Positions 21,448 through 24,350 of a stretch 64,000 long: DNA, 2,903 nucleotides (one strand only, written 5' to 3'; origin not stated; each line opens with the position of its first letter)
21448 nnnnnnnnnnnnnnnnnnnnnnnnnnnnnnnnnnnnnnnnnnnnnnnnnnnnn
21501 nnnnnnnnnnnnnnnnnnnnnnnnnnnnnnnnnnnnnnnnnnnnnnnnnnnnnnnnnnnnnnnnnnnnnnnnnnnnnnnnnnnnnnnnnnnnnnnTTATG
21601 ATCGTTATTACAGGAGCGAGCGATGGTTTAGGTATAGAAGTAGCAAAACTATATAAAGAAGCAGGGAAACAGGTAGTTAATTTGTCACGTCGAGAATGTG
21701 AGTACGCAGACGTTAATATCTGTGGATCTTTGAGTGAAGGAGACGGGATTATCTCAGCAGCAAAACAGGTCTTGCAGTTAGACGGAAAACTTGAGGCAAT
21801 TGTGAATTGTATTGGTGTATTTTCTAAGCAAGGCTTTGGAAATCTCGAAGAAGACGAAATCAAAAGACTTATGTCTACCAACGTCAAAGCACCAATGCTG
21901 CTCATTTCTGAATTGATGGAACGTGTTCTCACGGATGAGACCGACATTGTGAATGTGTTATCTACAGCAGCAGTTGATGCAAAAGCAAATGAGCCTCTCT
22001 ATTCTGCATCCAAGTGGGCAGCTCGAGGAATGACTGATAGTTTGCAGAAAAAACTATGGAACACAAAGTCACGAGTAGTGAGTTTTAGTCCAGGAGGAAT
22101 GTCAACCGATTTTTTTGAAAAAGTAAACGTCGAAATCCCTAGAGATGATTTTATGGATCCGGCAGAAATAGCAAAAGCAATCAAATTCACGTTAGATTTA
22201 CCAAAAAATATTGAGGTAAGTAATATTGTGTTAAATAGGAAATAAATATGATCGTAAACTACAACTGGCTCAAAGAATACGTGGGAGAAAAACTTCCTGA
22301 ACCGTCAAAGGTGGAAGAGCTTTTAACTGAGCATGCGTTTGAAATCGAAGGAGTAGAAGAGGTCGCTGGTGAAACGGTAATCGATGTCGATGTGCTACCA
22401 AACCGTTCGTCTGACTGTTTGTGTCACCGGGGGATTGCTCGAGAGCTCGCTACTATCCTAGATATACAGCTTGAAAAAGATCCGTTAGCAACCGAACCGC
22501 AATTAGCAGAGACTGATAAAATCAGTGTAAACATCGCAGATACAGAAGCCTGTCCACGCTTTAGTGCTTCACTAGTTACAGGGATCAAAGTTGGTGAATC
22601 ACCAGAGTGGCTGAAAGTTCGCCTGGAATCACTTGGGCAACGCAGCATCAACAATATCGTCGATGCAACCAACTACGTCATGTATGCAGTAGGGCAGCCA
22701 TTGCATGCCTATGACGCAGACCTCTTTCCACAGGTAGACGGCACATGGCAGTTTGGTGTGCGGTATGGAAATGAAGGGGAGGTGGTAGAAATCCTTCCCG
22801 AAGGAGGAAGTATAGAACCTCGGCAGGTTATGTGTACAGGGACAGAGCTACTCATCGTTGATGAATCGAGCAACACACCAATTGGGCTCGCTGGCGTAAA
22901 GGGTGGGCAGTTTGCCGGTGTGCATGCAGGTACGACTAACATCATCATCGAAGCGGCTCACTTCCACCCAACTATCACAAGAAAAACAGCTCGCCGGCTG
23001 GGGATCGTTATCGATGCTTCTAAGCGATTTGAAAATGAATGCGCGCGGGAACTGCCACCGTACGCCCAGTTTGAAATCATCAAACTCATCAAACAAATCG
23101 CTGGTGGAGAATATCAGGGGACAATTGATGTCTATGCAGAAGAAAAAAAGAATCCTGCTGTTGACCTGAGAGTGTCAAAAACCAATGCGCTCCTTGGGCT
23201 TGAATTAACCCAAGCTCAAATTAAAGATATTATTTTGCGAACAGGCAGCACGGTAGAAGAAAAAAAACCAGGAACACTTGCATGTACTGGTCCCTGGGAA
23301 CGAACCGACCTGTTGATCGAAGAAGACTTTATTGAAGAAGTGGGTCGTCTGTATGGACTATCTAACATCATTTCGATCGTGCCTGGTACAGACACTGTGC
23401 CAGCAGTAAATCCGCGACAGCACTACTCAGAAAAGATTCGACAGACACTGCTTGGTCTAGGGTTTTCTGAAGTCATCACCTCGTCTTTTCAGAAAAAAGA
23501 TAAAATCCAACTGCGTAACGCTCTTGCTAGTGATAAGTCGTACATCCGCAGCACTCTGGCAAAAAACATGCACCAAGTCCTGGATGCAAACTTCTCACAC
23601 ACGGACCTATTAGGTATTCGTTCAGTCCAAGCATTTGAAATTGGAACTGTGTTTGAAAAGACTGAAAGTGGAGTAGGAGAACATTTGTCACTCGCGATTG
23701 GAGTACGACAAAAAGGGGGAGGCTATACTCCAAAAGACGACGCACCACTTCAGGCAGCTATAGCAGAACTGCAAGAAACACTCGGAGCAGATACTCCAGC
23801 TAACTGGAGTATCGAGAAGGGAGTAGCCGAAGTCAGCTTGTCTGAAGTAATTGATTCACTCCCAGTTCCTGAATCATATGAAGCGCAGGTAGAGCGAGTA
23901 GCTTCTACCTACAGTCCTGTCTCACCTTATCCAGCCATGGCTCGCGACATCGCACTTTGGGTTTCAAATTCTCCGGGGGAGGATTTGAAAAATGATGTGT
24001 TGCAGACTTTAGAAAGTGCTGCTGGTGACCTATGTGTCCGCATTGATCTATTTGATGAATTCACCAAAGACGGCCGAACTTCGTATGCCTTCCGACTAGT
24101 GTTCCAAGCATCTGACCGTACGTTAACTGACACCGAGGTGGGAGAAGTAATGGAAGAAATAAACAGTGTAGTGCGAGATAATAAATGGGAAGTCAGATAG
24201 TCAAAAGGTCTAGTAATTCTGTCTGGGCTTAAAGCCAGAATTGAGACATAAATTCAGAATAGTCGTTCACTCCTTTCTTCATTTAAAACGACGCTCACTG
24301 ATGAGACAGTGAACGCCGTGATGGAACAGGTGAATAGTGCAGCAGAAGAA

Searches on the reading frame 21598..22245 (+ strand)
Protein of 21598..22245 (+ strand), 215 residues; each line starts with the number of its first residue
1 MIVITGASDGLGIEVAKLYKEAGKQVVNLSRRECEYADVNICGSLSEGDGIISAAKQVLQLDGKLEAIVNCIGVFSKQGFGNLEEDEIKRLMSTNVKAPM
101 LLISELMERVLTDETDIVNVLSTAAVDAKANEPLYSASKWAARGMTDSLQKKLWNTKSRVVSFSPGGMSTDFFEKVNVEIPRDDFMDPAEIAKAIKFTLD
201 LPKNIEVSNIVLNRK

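Call 6: search_protein_families(library=pfam, proteins=[window:21598-22245:+], max_evalue=0.01)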
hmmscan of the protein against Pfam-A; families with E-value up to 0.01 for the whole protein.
window:21598-22245:+ (215 aa): 3 families
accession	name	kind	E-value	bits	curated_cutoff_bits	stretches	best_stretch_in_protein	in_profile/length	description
PF00106.31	adh_short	-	3.3e-29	102.2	26.6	1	2-177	3-191/195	short chain dehydrogenase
PF13561.12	adh_short_C2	-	1.9e-17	64.1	27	1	6-193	1-211/236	Enoyl-(Acyl carrier protein) reductase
PF08659.16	KR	-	3e-05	24.5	22.6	1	2-136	3-150/180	KR domain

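Call 7: search_protein_families(library=ncbifam, proteins=[window:21598-22245:+], max_evalue=0.01)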
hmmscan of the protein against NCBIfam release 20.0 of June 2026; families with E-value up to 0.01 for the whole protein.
window:21598-22245:+ (215 aa): 189 families (the best 25 are shown)
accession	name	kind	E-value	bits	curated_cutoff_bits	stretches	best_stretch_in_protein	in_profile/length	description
NF006073.0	PRK08219.1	equivalog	1.5e-26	93.5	218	1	2-212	6-222/227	SDR family oxidoreductase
NF005559.1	PRK07231.1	subfamily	3.7e-22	79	215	1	2-184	7-214/249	glucose 1-dehydrogenase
NF005672.0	PRK07454.1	equivalog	2.8e-19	69.3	234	1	2-212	9-234/241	SDR family oxidoreductase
NF009466.0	PRK12826.1-2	subfamily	3.8e-19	69.1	222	1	2-197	6-224/248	3-oxoacyl-ACP reductase FabG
NF006565.0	PRK09072.1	equivalog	4.9e-19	68.9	238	1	2-176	8-192/265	SDR family oxidoreductase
NF006074.0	PRK08220.1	equivalog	9.4e-19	68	312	1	2-174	11-186/251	2,3-dihydro-2,3-dihydroxybenzoate dehydrogenase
NF005806.0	PRK07666.1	equivalog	2.2e-18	66.4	286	1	3-209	11-231/239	3-ketoacyl-ACP reductase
NF005067.0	PRK06484.1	equivalog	2.5e-18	65.9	713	1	1-176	11-199/524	short chain dehydrogenase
NF005007.0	PRK06398.1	equivalog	5.2e-18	65.1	341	1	2-183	10-193/259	aldose dehydrogenase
NF004847.0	PRK06198.1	subfamily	5.9e-18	65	240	1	2-179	10-202/269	oxidoreductase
NF005594.0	PRK07326.1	equivalog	1.1e-17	64.4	271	1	2-210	9-227/237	SDR family oxidoreductase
NF047420.2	EF_P_mod_YmfI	equivalog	1.6e-17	64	238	1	2-199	2-217/236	elongation factor P 5-aminopentanone reductase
NF006123.0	PRK08267.1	equivalog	2e-17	63.3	261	1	2-176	5-191/261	SDR family oxidoreductase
NF004849.1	PRK06200.1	equivalog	2.6e-17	62.9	330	1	2-201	9-221/269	3-(cis-5,6-dihydroxycyclohexa-1,3-dien-1-yl)propanoate dehydrogenase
NF006114.0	PRK08263.1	subfamily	3.7e-17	62.5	290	1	3-181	7-196/280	short chain dehydrogenase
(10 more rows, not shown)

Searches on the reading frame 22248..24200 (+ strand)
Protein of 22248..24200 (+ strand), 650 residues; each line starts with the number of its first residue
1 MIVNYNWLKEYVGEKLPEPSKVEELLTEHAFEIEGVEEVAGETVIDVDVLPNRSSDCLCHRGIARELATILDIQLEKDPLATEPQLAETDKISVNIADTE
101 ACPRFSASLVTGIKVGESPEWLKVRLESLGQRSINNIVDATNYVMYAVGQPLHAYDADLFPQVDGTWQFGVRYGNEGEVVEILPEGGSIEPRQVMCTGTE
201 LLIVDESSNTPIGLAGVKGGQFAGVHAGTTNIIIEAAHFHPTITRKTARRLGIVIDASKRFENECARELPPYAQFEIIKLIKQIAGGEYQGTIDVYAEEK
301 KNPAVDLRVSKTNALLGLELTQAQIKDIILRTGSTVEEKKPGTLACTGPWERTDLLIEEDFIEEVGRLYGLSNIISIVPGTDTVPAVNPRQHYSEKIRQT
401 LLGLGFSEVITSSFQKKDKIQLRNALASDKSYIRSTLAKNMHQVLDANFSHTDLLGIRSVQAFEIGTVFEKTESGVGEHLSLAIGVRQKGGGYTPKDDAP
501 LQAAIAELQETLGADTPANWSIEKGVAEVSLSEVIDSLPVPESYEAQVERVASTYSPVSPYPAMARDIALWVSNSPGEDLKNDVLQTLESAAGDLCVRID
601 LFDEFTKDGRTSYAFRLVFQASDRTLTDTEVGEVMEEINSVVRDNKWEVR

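Call 6: search_protein_families(library=pfam, proteins=[window:22248-24200:+], max_evalue=0.01)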
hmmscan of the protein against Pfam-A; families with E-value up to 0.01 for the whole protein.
window:22248-24200:+ (650 aa): 4 families
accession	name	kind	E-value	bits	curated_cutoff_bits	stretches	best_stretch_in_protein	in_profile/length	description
PF03483.22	B3_4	-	8.5e-44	149.7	29.3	1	101-286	1-174/174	B3/4 domain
PF03484.21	B5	-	6.9e-17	61.9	28.6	1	305-370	1-66/67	tRNA synthetase B5 domain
PF03147.19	FDX-ACB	-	7.8e-16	58.7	31.1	1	559-644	1-87/94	Ferredoxin-fold anticodon binding domain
PF17759.6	tRNA_synthFbeta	-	1.1e-14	54.9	22.4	1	376-488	3-127/214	Phenylalanyl tRNA synthetase beta chain CLM domain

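Call 7: search_protein_families(library=ncbifam, proteins=[window:22248-24200:+], max_evalue=0.01)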
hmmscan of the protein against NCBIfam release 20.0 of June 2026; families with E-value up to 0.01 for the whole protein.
window:22248-24200:+ (650 aa): 5 families
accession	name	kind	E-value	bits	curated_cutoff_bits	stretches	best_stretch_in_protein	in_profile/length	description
TIGR00472.1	pheT_bact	equivalog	2.4e-108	363.5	402.65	2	42-490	158-600/798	phenylalanine--tRNA ligase subunit beta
TIGR00471.1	pheT_arch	equivalog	1.1e-22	80.2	282.65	2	301-471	276-452/551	phenylalanine--tRNA ligase subunit beta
NF001882.0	PRK00629.5-4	equivalog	7.3e-17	61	527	1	44-472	162-564/725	phenylalanine--tRNA ligase subunit beta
TIGR00469.1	pheS_mito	equivalog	2.1e-14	53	258.35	1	550-642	346-443/451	phenylalanine--tRNA ligase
NF051887.1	PheS_related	equivalog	3.7e-06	26.3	300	1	547-643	238-347/349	PheS-related mystery ligase SrmL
